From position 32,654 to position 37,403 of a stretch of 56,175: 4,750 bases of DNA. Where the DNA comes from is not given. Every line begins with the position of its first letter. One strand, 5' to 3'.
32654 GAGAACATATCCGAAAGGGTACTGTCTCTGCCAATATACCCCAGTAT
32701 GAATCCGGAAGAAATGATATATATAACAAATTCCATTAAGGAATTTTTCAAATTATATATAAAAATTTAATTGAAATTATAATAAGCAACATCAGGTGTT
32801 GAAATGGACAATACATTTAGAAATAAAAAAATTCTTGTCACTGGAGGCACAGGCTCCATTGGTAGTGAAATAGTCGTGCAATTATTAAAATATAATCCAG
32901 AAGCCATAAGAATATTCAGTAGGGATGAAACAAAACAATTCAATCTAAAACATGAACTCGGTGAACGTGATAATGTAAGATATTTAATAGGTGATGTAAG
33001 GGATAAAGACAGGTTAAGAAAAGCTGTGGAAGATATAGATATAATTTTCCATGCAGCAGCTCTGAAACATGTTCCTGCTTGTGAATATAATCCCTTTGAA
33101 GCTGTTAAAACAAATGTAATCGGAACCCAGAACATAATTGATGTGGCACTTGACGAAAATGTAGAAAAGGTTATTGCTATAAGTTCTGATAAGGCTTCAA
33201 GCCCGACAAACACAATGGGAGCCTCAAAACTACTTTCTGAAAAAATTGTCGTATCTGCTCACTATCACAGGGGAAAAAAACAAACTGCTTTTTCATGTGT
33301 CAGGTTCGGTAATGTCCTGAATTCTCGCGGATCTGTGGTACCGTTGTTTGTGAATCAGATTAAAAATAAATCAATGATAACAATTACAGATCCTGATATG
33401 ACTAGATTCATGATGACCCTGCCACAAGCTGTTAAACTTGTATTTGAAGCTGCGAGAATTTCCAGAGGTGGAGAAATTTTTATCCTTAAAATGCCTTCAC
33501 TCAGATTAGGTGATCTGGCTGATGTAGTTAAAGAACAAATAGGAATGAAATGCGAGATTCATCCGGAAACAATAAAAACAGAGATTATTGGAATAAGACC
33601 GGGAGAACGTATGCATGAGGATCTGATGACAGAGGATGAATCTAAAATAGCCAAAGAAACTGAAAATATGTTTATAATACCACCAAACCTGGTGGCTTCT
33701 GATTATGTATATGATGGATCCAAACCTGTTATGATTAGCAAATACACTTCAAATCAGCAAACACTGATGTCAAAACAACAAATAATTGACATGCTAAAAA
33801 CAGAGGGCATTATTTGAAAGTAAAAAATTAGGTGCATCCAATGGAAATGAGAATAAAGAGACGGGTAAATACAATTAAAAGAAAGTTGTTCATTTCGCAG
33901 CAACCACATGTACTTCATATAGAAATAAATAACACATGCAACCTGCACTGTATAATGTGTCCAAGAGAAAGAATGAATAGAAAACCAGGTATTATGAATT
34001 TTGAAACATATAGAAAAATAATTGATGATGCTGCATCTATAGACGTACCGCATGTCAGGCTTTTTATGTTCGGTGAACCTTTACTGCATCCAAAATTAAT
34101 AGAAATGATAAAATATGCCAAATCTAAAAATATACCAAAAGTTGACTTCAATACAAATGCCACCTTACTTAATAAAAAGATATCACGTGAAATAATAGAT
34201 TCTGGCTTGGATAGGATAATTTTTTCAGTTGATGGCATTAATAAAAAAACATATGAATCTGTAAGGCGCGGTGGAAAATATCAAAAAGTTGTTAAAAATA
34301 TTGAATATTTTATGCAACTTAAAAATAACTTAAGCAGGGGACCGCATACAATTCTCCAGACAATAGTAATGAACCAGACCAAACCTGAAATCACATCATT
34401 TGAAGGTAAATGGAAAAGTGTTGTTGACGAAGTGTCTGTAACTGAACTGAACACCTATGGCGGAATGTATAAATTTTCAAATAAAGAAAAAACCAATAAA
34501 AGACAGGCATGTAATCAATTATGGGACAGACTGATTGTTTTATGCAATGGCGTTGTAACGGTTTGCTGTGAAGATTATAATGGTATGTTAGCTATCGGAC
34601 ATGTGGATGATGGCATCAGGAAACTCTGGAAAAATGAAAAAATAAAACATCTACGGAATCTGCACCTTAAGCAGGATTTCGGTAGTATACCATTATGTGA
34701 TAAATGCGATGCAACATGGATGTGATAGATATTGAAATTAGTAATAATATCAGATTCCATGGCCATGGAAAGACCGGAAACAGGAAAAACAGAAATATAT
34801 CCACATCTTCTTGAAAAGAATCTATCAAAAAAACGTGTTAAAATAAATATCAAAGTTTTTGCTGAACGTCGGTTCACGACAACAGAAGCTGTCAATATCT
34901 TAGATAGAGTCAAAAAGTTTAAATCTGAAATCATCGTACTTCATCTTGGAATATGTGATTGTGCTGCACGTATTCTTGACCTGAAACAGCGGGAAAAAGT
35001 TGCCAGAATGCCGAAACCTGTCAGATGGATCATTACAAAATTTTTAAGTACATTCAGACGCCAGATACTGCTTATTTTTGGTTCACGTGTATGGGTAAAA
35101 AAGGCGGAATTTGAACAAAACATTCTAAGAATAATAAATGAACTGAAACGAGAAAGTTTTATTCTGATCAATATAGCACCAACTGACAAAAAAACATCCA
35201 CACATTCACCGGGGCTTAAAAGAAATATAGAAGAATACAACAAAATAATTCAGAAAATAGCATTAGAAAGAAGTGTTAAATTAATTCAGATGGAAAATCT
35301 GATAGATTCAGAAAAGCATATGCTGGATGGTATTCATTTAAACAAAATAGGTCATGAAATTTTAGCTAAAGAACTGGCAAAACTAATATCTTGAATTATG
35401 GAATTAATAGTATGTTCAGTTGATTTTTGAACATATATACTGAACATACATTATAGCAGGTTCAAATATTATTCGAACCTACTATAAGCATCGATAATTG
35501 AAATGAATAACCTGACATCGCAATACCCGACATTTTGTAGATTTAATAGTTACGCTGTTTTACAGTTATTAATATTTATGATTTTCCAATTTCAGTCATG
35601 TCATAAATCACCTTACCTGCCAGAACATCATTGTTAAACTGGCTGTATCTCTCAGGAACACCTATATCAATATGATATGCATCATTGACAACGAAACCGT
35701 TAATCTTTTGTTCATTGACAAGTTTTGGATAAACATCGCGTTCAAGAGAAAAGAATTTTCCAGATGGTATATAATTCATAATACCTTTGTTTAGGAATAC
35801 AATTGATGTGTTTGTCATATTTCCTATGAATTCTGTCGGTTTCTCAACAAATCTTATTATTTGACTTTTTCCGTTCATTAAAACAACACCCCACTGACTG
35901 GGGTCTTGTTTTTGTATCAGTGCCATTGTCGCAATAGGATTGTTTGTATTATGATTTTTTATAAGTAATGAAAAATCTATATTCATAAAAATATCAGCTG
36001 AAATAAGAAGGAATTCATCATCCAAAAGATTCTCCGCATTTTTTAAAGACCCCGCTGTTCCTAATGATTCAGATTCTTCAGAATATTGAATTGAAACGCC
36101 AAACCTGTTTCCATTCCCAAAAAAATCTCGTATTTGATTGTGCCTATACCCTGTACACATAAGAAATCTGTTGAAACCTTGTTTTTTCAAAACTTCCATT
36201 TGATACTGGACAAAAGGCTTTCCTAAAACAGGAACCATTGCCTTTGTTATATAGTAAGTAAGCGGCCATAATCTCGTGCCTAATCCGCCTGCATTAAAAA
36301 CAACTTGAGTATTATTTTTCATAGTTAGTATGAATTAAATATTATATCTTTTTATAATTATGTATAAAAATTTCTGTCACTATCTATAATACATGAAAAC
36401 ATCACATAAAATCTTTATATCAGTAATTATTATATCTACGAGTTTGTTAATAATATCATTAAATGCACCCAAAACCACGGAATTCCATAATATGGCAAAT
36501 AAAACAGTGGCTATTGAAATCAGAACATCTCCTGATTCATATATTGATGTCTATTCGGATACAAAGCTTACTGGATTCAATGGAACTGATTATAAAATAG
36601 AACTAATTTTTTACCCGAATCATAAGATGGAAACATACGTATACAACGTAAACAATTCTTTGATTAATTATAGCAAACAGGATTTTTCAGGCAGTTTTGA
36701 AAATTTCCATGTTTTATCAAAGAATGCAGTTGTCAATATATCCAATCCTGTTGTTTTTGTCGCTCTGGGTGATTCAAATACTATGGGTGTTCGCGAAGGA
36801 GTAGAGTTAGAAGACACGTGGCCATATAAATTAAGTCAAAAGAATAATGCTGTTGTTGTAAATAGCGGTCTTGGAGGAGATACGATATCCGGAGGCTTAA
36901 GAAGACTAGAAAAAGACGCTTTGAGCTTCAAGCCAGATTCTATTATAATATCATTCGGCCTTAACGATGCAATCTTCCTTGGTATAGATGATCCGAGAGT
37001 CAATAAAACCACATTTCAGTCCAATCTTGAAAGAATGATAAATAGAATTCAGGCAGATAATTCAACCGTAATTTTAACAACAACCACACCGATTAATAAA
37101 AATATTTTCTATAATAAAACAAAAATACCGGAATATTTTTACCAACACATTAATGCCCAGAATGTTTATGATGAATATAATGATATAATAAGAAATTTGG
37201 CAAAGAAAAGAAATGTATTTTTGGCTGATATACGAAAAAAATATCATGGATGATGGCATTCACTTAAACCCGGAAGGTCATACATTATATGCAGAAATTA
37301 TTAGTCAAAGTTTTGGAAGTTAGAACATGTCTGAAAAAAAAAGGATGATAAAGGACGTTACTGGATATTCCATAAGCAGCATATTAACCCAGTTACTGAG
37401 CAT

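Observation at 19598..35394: Nonulosonic-acid gene cluster loaded with four radical SAM enzymes (three B12-binding paralogues plus one SPASM type): candidate undescribed sugar-tailoring pathway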

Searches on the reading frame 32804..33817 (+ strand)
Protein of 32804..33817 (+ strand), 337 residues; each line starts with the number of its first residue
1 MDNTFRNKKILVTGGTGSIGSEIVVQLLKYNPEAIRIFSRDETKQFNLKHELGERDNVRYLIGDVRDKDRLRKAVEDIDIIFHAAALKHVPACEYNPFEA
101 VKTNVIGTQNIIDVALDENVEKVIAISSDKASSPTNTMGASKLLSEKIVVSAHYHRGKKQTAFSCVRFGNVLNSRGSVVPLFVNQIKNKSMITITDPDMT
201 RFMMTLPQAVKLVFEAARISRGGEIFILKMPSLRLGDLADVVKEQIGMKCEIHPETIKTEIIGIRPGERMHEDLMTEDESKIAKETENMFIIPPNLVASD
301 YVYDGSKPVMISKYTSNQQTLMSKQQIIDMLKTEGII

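Call 4: search_protein_families(library=pfam, proteins=[window:32804-33817:+], max_evalue=0.01)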
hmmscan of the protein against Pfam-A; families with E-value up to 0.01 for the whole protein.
window:32804-33817:+ (337 aa): 12 families
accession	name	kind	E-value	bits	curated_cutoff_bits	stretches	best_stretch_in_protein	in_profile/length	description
PF02719.21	Polysacc_synt_2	-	5.2e-110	367.7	20.2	1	10-292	1-291/293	Polysaccharide biosynthesis protein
PF01370.27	Epimerase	-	1.5e-24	87.2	20.9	1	10-194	1-201/240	NAD dependent epimerase/dehydratase family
PF01073.25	3Beta_HSD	-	1.8e-21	76.9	22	1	11-137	1-128/280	3-beta hydroxysteroid dehydrogenase/isomerase family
PF16363.11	GDP_Man_Dehyd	-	1.4e-19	71.2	27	1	11-130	1-131/332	GDP-mannose 4,6 dehydratase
PF13460.12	NAD_binding_10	-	2.9e-14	53.8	27.2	1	14-136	1-106/184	NAD(P)H-binding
PF04321.23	RmlD_sub_bind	-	2.4e-13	50.3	27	1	9-176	2-156/287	RmlD substrate binding domain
PF05368.20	NmrA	-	1.1e-11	45.3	27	1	7-201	2-183/298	NmrA-like family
PF07993.18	NAD_binding_4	-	2.2e-10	40.6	20.1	1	12-137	1-145/258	Male sterility protein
PF08659.16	KR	-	9.7e-08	32.6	22.6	1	10-129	3-137/180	KR domain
PF00106.31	adh_short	-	1e-07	32.1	26.6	1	8-138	1-146/195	short chain dehydrogenase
PF01488.26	Shikimate_DH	-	1.2e-05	25.8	24.3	1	4-124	9-121/138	Shikimate / quinate 5-dehydrogenase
PF03807.23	F420_oxidored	-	0.00036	21.5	21.6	1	15-92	6-74/94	NADP oxidoreductase coenzyme F420-dependent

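Call 7: search_protein_families(library=ncbifam, proteins=[window:32804-33817:+], max_evalue=0.00001)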
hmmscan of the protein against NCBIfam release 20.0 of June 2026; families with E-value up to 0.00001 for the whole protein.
window:32804-33817:+ (337 aa): 23 families
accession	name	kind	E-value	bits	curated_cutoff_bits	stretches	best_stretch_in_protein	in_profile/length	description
TIGR03589.1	PseB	equivalog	4.1e-109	364.4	407.75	1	5-320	2-312/324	UDP-N-acetylglucosamine 4,6-dehydratase (inverting)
TIGR04130.1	FnlA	equivalog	1.2e-79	267.6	730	1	5-302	2-292/337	UDP-N-acetylglucosamine 4,6-dehydratase/5-epimerase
TIGR04180.1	EDH_00030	hypoth_equivalog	1.5e-21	76.7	475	1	10-256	1-266/297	NAD-dependent 4,6-dehydratase LegB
TIGR02622.1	CDP_4_6_dhtase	equivalog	3.5e-19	69.1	278.45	1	5-133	2-134/352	CDP-glucose 4,6-dehydratase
TIGR03466.1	HpnA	hypoth_equivalog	6.7e-18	64.6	367.65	1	9-131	2-116/327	hopanoid-associated sugar epimerase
TIGR01179.1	galE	equivalog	8.5e-16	57.7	262.3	1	9-171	1-176/332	UDP-glucose 4-epimerase GalE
NF041293.1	G6PDh_Azf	equivalog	9e-15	54.8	400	1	8-133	3-120/252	NAD-dependent glucose-6-phosphate dehydrogenase Azf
TIGR01181.1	dTDP_gluc_dehyt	equivalog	8.3e-14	51.4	365.1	1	9-130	1-127/321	dTDP-glucose 4,6-dehydratase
NF052578.1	StrlDmthSdmBMthl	equivalog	1.1e-13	51.7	600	1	10-151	3-132/328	sterol demethylase protein SdmB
NF007956.0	PRK10675.1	subfamily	2.5e-12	46.6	394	1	9-129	2-125/338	UDP-glucose 4-epimerase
NF042422.1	oxyalk_red_OleD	equivalog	2.9e-12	46.6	580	1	9-129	2-111/329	2-alkyl-3-oxoalkanoate reductase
TIGR02197.1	heptose_epim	equivalog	3.7e-11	42.8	274.6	1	10-172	1-171/316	ADP-glyceromanno-heptose 6-epimerase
NF042423.1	oxyalk_red_Shew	equivalog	1.8e-10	40.4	580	1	7-128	8-118/331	2-alkyl-3-oxoalkanoate reductase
TIGR01746.1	Thioester-redct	subfamily_domain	2e-10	40.5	213.35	1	9-173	1-197/371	thioester reductase domain-containing protein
TIGR01214.1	rmlD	equivalog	2.6e-10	39.9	224.05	1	9-129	1-101/285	dTDP-4-dehydrorhamnose reductase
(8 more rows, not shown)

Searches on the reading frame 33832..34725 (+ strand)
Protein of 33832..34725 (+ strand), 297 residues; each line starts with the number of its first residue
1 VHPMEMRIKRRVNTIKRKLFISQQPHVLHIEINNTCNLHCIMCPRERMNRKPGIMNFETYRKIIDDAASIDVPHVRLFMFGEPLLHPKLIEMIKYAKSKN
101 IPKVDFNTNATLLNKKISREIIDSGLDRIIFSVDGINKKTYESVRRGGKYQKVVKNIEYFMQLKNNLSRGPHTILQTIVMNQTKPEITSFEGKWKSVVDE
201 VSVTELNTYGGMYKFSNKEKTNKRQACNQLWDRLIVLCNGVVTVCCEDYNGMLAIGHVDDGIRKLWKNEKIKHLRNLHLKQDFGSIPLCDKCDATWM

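Call 4: search_protein_families(library=pfam, proteins=[window:33832-34725:+], max_evalue=0.01)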
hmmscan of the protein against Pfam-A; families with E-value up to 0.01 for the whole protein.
window:33832-34725:+ (297 aa): 2 families
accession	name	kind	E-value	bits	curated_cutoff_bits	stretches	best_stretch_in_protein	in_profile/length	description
PF04055.27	Radical_SAM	-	9.6e-21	75.1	29.5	1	30-163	1-139/166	Radical SAM superfamily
PF13186.11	SPASM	-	1.5e-09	38.5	21.5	1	227-293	1-67/67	Iron-sulfur cluster-binding domain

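Call 7: search_protein_families(library=ncbifam, proteins=[window:33832-34725:+], max_evalue=0.00001)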
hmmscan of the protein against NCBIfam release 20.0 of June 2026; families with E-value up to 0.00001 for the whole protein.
window:33832-34725:+ (297 aa): 45 families (the best 25 are shown)
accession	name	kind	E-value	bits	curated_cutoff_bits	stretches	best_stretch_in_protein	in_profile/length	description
TIGR04317.1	W_rSAM_matur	equivalog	4.9e-35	121.3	380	1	25-205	3-183/349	tungsten cofactor oxidoreductase radical SAM maturase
TIGR04311.1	rSAM_Geo_metal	subfamily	1e-25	90.7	400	1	25-187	2-167/423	radical SAM/SPASM family putative metalloenzyme maturase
TIGR04321.1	spiroSPASM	subfamily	1.3e-25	90.1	250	1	18-293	223-503/510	spiro-SPASM protein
NF001199.0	PRK00164.2-1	equivalog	1.8e-22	79.9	231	1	28-163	14-148/308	GTP 3',8-cyclase MoaA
TIGR02668.1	moaA_archaeal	equivalog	1.7e-21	76.5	325.25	1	28-161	12-144/303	GTP 3',8-cyclase MoaA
TIGR04054.1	rSAM_NirJ1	equivalog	3.8e-21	75.2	650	1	23-164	33-173/387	putative heme d1 biosynthesis radical SAM protein NirJ1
TIGR02666.1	moaA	equivalog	5.2e-20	71.7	284.05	1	27-164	11-154/336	GTP 3',8-cyclase MoaA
NF033640.1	N_Twi_rSAM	subfamily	2.9e-18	66.1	170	1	16-178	100-283/398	twitch domain-containing radical SAM protein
NF050035.1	rSAM_WgK_link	exception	1.8e-17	63.4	650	1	22-162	5-145/367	radical SAM/SPASM peptide maturase WgkB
TIGR04055.1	rSAM_NirJ2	equivalog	4.9e-17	62.4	500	1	32-189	6-156/326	putative heme d1 biosynthesis radical SAM protein NirJ2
TIGR04347.1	pseudo_SAM_Halo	equivalog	1.3e-16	60.9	525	1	24-162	36-173/390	TIGR04347 family pseudo-SAM/SPASM protein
TIGR04545.1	rSAM_ahbD_hemeb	equivalog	6.8e-16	58.6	500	1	30-161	4-135/339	heme b synthase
TIGR03962.1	mycofact_rSAM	equivalog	7.8e-16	58.2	265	1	24-242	10-220/339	mycofactocin radical SAM maturase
TIGR04053.2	TIGR04053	equivalog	9.4e-16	58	395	1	21-167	3-152/366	TIGR04053 family radical SAM/SPASM domain-containing protein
TIGR04546.1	rSAM_ahbC_deAc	equivalog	1.7e-15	56.8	650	1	23-158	37-170/390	12,18-didecarboxysiroheme deacetylase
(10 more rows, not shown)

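Call 40: search_solved_structures(query=window:33832-34725:+, max_evalue=0.001)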
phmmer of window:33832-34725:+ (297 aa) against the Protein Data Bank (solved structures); distinct sequences matched with E-value up to 0.001: 9.
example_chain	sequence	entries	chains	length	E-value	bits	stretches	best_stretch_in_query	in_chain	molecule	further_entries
4m7t_A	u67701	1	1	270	2.3e-12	50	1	26-135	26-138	BtrN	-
4m7s_A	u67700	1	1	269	3.2e-12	49.5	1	27-138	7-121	BtrN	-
7vob_C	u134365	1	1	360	1.3e-09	41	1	26-154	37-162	Cytosylglucuronate decarboxylase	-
7voc_C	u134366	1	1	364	1.3e-09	41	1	26-154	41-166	Cytosylglucuronate decarboxylase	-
7tol_A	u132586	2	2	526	8.4e-08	35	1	28-149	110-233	glycerol dibiphytanyl glycerol tetraether - macrocyclic archaeol synthase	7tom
1tv7_A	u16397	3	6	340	5.2e-07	32.4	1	26-168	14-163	Molybdenum cofactor biosynthesis protein A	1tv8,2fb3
2fb2_A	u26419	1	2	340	8.5e-07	31.7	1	27-168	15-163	Molybdenum cofactor biosynthesis protein A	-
8wm2_A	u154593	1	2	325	1.6e-06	30.8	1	27-133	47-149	Fe-S radical SAM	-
6c8v_A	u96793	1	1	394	2.8e-05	26.7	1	25-144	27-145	Coenzyme PQQ synthesis protein E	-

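Call 43: search_protein_representatives(protein=window:33832-34725:+)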
Query: 297 residues. Proteins with E-value up to 0.001 (for the whole library): 42211; up to 1e-10: 14452; up to 1e-30: 1647. The best 150 are listed.
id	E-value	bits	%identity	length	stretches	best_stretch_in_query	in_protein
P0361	5.5e-173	590.4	100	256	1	42-297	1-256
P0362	3.4e-80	285.8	47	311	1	16-294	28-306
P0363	2.5e-70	253.5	88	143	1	4-138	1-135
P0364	5.5e-69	249.1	42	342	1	13-295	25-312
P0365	2.0e-68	247.2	46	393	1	24-297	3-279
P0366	3.5e-67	243.1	43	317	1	19-294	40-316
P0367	2.6e-66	240.3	44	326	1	24-296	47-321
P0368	2.7e-66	240.2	43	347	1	18-294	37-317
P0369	9.4e-64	231.9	39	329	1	6-295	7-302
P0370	9.5e-64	231.9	40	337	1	15-294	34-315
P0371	4.5e-62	226.4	38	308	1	23-297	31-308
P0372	4.4e-61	223.1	43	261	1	42-293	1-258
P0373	4.7e-61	223.0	40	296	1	25-296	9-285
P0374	7.7e-61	222.3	40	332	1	23-293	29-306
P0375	1.1e-60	221.8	37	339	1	16-294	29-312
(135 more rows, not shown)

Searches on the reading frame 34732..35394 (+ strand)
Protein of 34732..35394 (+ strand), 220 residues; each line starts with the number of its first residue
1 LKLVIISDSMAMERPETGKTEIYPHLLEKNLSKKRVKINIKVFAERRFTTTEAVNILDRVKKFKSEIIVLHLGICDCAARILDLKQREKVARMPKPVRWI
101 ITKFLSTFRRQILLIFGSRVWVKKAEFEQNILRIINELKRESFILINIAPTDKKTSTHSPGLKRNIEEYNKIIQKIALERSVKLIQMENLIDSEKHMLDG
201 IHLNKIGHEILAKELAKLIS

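Call 4: search_protein_families(library=pfam, proteins=[window:34732-35394:+], max_evalue=0.01)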
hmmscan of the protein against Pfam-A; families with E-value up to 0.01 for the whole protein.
window:34732-35394:+ (220 aa): 3 families
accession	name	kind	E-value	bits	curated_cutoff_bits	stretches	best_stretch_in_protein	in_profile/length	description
PF13472.12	Lipase_GDSL_2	-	9.2e-10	39.7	32.9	1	21-210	21-178/178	GDSL-like Lipase/Acylhydrolase family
PF00657.28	Lipase_GDSL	-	0.00029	21.5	23.6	1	122-215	98-208/208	GDSL-like Lipase/Acylhydrolase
PF25182.1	NonGDSL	-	0.006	16.4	80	0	3-83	31-112/220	Non-GDSL lipase-like family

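Call 7: search_protein_families(library=ncbifam, proteins=[window:34732-35394:+], max_evalue=0.00001)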
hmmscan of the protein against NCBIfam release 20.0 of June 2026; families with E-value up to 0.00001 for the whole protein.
window:34732-35394:+ (220 aa): 0 families

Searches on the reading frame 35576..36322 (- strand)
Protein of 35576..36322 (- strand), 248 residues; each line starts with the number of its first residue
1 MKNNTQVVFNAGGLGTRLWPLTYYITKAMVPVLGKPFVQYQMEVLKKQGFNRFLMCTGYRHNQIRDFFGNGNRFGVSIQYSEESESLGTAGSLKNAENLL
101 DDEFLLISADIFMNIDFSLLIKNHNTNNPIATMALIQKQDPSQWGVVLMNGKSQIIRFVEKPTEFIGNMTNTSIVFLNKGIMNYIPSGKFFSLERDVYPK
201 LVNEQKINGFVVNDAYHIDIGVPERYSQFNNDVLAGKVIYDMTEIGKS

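Call 8: search_protein_families(library=pfam, proteins=[window:35576-36322:-], max_evalue=0.0001)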
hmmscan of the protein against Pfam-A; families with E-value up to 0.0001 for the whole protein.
window:35576-36322:- (248 aa): 2 families
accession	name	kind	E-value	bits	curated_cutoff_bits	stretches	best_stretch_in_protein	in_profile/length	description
PF00483.29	NTP_transferase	-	1.3e-40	139.9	21.2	1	11-234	6-243/245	Nucleotidyl transferase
PF12804.13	NTP_transf_3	-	1e-06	29.5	27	1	11-111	5-96/160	MobA-like NTP transferase domain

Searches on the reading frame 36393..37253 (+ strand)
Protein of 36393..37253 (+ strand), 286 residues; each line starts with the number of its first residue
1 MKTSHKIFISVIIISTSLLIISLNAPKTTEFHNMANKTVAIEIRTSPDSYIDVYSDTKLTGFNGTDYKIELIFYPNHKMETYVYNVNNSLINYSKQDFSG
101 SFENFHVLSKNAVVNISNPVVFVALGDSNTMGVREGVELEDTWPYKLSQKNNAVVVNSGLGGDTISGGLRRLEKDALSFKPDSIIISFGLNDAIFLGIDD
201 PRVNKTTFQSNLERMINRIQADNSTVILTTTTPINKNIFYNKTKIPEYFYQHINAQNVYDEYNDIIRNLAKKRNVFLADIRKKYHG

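Call 8: search_protein_families(library=pfam, proteins=[window:36393-37253:+], max_evalue=0.0001)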
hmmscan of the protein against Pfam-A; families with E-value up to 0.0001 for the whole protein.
window:36393-37253:+ (286 aa): 2 families
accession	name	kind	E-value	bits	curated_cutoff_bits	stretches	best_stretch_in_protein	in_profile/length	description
PF13472.12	Lipase_GDSL_2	-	3.3e-22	80.3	32.9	1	124-282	1-151/178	GDSL-like Lipase/Acylhydrolase family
PF00657.28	Lipase_GDSL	-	1.8e-15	58.1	23.6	1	123-283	2-176/208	GDSL-like Lipase/Acylhydrolase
